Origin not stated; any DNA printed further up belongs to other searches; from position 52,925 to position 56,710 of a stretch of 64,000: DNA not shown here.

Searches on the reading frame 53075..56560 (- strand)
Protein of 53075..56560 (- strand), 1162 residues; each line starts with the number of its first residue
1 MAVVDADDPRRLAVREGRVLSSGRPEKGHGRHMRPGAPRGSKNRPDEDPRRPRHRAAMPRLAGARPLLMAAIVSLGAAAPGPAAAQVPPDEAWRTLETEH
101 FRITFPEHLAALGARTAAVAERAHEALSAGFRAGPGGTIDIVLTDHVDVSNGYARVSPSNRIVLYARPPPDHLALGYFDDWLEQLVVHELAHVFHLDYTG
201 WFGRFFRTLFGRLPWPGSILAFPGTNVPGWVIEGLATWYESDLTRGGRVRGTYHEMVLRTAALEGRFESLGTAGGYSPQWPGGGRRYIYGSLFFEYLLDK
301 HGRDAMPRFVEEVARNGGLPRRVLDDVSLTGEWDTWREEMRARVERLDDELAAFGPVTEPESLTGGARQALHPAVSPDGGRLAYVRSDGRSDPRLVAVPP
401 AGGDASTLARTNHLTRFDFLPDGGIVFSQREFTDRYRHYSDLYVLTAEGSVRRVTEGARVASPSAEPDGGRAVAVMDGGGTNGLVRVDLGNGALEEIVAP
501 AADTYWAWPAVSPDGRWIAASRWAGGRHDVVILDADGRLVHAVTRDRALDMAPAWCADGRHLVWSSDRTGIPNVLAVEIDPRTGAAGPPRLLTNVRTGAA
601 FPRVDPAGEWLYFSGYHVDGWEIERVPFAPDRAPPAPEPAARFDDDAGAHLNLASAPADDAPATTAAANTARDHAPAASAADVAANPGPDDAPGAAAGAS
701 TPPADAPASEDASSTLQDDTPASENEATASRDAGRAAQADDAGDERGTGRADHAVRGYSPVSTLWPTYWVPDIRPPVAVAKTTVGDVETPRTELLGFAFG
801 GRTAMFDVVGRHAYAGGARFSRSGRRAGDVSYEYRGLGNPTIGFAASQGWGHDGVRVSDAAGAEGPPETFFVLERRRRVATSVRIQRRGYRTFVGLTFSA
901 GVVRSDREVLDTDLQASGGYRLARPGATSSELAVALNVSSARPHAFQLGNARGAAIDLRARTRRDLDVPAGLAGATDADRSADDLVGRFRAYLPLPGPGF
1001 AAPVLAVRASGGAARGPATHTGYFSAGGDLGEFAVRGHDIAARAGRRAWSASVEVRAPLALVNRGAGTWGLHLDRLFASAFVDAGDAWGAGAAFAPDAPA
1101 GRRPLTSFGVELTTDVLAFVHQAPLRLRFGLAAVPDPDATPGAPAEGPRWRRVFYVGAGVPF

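Call 75: search_protein_families(library=padloc, proteins=[window:53075-56560:-], max_evalue=0.00001)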
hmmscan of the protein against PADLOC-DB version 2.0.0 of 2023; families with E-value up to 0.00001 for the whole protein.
window:53075-56560:- (1162 aa): 0 families

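Call 76: search_protein_families(library=pfam, proteins=[window:53075-56560:-], max_evalue=0.00001)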
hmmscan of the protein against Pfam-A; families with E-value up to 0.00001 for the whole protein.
window:53075-56560:- (1162 aa): 1 family
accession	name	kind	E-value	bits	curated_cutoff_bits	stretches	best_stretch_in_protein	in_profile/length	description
PF07676.18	PD40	-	1.4e-12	47.7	20.9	0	548-570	9-32/38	WD40-like Beta Propeller Repeat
